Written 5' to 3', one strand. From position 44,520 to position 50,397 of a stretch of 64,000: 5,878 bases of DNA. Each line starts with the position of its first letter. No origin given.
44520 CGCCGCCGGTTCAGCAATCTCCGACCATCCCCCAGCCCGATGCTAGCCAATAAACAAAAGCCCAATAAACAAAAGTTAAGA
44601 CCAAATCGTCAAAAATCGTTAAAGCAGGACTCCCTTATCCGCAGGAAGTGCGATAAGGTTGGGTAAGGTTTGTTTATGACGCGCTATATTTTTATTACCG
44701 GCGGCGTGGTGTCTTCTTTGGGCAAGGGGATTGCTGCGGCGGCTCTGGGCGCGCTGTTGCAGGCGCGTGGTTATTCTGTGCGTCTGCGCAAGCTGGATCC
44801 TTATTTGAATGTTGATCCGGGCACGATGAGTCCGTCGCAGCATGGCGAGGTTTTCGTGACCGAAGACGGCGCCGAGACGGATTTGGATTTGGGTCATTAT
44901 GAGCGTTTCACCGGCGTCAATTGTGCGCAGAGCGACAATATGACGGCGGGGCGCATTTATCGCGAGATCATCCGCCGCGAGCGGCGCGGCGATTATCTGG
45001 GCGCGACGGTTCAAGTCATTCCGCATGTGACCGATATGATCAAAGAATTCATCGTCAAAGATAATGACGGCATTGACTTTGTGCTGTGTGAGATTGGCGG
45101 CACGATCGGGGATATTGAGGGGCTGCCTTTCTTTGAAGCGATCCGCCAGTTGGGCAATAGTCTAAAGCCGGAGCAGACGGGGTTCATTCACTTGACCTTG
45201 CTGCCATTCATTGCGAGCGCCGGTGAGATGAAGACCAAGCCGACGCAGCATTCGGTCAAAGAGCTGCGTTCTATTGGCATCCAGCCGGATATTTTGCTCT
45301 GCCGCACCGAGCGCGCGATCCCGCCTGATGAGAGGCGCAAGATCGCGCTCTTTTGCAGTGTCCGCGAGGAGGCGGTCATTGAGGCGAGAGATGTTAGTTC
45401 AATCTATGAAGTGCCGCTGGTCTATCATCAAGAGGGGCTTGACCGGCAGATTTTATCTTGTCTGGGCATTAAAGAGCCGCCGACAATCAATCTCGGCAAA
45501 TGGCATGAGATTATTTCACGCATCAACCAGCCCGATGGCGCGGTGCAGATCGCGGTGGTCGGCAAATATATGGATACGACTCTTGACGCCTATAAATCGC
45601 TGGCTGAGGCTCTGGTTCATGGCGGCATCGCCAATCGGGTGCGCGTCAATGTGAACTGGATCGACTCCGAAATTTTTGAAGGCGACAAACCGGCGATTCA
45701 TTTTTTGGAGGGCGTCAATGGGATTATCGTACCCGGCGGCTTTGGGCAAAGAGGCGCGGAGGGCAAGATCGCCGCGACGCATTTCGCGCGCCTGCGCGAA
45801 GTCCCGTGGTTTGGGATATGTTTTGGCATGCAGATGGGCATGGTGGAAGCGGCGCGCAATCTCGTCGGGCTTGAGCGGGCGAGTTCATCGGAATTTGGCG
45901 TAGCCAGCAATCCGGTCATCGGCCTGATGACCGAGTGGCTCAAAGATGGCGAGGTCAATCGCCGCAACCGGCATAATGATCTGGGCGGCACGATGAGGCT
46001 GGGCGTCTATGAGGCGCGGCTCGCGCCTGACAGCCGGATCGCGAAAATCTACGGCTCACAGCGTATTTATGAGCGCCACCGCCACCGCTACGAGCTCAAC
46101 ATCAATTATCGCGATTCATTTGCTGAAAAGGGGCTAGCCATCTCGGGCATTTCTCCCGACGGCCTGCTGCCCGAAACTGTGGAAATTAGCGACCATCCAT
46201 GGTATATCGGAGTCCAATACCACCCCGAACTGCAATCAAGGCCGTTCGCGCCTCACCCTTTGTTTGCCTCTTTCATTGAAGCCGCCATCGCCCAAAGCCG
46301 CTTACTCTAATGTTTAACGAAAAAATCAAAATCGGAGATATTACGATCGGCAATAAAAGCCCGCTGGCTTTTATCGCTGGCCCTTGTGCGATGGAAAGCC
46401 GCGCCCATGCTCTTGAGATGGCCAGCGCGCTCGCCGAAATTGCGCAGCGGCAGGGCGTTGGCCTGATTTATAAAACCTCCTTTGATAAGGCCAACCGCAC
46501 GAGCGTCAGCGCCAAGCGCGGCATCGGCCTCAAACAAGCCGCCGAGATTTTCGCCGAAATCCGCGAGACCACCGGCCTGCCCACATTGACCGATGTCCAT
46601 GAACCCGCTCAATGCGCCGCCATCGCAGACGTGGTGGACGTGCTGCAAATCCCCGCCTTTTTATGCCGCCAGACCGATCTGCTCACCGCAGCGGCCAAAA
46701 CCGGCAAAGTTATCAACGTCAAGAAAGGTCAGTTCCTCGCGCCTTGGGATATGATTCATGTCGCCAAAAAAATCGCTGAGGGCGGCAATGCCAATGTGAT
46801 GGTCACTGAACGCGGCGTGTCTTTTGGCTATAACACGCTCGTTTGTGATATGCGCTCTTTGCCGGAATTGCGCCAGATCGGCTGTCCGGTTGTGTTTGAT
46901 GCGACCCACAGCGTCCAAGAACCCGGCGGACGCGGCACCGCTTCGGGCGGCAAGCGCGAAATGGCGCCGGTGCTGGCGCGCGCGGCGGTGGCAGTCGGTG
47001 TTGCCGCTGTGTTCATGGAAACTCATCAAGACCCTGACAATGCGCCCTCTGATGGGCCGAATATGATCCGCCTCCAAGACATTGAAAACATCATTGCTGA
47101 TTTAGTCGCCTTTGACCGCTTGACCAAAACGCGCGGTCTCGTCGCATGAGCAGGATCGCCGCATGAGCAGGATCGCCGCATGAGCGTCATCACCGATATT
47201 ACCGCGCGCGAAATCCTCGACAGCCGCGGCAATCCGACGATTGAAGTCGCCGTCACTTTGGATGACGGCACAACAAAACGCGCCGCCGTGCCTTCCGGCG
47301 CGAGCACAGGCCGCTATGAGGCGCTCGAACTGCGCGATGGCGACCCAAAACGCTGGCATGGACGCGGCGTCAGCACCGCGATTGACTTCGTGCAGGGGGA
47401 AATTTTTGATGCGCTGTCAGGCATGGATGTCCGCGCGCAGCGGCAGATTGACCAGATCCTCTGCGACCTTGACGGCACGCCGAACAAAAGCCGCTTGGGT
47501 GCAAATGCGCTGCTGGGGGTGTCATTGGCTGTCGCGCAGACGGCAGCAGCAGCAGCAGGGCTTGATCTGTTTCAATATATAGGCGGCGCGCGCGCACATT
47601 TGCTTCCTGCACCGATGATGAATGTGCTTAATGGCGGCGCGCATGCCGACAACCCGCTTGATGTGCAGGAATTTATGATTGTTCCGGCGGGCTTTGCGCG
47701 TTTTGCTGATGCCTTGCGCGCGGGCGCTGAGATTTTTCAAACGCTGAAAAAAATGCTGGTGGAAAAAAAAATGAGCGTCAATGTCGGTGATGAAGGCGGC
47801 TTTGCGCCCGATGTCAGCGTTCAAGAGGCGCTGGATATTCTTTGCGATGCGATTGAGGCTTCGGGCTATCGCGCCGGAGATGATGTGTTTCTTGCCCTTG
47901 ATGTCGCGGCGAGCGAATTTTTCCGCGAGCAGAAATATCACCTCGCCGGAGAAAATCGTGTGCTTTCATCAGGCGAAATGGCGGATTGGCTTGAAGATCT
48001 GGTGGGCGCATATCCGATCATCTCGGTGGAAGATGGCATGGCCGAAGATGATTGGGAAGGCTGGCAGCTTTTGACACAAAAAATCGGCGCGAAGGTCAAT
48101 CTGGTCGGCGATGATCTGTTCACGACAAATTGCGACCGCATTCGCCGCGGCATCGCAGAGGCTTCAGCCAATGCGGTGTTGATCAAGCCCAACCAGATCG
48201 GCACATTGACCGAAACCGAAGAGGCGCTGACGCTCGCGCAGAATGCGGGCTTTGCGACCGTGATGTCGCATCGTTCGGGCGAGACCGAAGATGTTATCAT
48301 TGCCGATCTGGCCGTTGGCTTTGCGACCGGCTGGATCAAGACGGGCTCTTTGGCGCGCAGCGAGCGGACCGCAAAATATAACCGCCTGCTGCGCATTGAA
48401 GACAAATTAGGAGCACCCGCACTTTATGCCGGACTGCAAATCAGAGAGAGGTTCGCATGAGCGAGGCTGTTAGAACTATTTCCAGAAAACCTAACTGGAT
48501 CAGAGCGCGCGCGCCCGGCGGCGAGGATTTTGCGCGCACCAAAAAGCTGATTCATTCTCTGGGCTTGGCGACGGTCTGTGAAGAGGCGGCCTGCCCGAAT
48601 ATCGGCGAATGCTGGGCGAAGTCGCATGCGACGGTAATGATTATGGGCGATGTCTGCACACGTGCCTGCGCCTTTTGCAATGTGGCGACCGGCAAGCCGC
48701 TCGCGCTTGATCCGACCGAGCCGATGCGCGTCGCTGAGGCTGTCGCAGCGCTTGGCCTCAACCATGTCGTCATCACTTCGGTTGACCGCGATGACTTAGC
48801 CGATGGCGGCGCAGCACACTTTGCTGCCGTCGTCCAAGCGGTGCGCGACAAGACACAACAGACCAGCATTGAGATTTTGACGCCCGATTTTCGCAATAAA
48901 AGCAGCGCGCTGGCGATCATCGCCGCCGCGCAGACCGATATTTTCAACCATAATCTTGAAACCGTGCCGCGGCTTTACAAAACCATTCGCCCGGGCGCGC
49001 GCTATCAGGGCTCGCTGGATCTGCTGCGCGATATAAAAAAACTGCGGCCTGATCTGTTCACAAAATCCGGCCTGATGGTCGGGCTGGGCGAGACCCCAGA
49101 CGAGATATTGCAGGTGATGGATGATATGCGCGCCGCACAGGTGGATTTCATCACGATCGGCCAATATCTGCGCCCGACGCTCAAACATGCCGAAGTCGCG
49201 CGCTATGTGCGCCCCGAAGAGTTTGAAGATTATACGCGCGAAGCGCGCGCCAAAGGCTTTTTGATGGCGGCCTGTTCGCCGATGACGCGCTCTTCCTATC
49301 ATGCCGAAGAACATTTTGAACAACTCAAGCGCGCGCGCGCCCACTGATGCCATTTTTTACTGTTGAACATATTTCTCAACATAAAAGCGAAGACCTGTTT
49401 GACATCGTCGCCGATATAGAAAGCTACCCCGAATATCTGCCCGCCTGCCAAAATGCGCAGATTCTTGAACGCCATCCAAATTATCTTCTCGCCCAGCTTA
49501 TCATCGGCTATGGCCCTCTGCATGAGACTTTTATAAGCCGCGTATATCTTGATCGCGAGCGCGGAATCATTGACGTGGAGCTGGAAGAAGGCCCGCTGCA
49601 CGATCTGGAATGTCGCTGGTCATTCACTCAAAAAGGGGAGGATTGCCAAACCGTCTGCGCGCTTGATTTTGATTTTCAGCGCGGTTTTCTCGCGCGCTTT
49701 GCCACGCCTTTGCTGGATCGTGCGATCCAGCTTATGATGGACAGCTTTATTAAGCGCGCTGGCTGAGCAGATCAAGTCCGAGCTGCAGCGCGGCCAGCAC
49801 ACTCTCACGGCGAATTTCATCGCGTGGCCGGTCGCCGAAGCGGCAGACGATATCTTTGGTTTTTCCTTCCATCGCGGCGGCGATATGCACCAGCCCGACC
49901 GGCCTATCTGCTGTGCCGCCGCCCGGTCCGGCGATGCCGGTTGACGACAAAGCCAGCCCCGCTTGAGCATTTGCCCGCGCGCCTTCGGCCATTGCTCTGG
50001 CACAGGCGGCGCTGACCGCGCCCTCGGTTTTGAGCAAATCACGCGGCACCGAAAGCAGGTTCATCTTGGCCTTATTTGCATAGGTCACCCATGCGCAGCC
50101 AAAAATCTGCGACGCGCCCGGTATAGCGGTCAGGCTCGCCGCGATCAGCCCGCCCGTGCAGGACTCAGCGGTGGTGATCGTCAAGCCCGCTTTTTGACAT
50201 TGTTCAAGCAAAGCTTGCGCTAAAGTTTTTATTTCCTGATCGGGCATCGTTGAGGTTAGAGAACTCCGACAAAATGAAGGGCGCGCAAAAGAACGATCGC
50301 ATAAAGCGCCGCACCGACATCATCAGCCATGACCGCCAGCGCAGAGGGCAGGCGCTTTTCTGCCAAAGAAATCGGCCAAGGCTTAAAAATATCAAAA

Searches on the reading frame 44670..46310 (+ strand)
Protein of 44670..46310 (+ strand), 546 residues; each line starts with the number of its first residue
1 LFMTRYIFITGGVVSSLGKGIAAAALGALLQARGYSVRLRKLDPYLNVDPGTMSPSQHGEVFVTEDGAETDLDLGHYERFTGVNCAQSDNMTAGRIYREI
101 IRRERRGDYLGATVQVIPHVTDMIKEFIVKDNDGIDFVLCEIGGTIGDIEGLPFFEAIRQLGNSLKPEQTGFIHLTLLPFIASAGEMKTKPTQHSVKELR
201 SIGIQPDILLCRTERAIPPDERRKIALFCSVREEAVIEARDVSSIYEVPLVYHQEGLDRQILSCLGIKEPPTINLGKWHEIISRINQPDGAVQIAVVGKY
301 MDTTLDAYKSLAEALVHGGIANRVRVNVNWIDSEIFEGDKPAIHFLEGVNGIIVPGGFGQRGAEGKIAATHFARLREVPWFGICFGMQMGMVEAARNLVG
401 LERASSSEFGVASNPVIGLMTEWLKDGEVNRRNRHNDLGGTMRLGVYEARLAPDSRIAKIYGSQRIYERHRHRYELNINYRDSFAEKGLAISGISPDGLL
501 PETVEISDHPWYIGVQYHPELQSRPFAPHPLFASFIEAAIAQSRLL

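Call 58: search_protein_families(library=pfam, proteins=[window:44670-46310:+], max_evalue=0.000001)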
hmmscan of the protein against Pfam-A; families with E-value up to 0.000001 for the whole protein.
window:44670-46310:+ (546 aa): 2 families
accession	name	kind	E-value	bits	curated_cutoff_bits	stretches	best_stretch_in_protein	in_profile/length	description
PF06418.20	CTP_synth_N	-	1.6e-120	401.9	26.1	1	5-266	1-264/265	CTP synthase N-terminus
PF00117.34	GATase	-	6e-34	117.8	22.8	1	305-537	3-189/190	Glutamine amidotransferase class-I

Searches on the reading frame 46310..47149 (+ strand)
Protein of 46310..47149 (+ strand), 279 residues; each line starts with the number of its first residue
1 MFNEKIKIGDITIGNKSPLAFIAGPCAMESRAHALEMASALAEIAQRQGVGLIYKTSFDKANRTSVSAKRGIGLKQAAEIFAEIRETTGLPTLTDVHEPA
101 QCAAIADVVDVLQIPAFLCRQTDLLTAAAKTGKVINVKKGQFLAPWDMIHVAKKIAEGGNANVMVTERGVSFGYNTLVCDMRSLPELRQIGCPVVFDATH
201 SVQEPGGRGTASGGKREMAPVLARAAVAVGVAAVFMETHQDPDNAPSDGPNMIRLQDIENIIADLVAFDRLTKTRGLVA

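Call 58: search_protein_families(library=pfam, proteins=[window:46310-47149:+], max_evalue=0.000001)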
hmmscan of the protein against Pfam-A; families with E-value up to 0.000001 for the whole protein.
window:46310-47149:+ (279 aa): 1 family
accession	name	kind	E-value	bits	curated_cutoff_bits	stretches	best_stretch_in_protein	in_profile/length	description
PF00793.26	DAHP_synth_1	-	1.9e-70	237.3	25.5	1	8-261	6-257/270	DAHP synthetase I family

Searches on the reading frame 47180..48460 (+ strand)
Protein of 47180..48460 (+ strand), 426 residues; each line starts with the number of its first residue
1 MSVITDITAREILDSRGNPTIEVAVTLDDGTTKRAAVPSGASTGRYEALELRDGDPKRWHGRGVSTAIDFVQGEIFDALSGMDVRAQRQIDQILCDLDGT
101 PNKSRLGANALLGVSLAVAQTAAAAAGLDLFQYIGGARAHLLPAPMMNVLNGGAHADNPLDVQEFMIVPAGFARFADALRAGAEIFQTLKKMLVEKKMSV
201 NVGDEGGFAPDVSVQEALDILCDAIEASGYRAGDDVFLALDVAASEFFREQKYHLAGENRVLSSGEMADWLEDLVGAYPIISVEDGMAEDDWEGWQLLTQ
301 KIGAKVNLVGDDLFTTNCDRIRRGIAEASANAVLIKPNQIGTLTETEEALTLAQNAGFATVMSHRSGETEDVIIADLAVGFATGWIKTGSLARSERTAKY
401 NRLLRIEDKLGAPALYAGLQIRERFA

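Call 58: search_protein_families(library=pfam, proteins=[window:47180-48460:+], max_evalue=0.000001)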
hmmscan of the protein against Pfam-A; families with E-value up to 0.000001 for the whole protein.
window:47180-48460:+ (426 aa): 2 families
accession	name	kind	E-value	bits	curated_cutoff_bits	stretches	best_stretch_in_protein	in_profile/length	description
PF00113.28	Enolase_C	-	4.5e-116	387.7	21.5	1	140-422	2-293/296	Enolase, C-terminal TIM barrel domain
PF03952.21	Enolase_N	-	8.5e-56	188.2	35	1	4-134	1-131/131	Enolase, N-terminal domain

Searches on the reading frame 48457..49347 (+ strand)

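Call 58: search_protein_families(library=pfam, proteins=[window:48457-49347:+], max_evalue=0.000001)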
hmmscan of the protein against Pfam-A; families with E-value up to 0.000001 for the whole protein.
window:48457-49347:+ (296 aa): 2 families
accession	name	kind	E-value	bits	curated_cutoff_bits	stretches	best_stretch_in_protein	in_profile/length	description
PF04055.27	Radical_SAM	-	2.7e-22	80.1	29.5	1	61-223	1-165/166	Radical SAM superfamily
PF16881.10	LIAS_N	-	4.9e-07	30.6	27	0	9-46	59-96/96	N-terminal domain of lipoyl synthase of Radical_SAM family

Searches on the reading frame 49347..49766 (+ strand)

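Call 58: search_protein_families(library=pfam, proteins=[window:49347-49766:+], max_evalue=0.000001)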
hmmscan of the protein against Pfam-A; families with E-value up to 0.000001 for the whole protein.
window:49347-49766:+ (139 aa): 1 family
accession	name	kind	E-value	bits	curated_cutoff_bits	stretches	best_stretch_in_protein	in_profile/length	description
PF03364.25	Polyketide_cyc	-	5.1e-25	88.6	23.4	1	12-134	3-125/126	Polyketide cyclase / dehydrase and lipid transport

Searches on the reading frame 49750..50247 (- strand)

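Call 58: search_protein_families(library=pfam, proteins=[window:49750-50247:-], max_evalue=0.000001)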
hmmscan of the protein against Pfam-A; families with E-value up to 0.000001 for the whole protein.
window:49750-50247:- (165 aa): 1 family
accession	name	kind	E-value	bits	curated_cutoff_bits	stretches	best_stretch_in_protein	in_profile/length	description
PF02464.23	CinA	-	2.3e-52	177.2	23.5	1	7-157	2-151/155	Competence-damaged protein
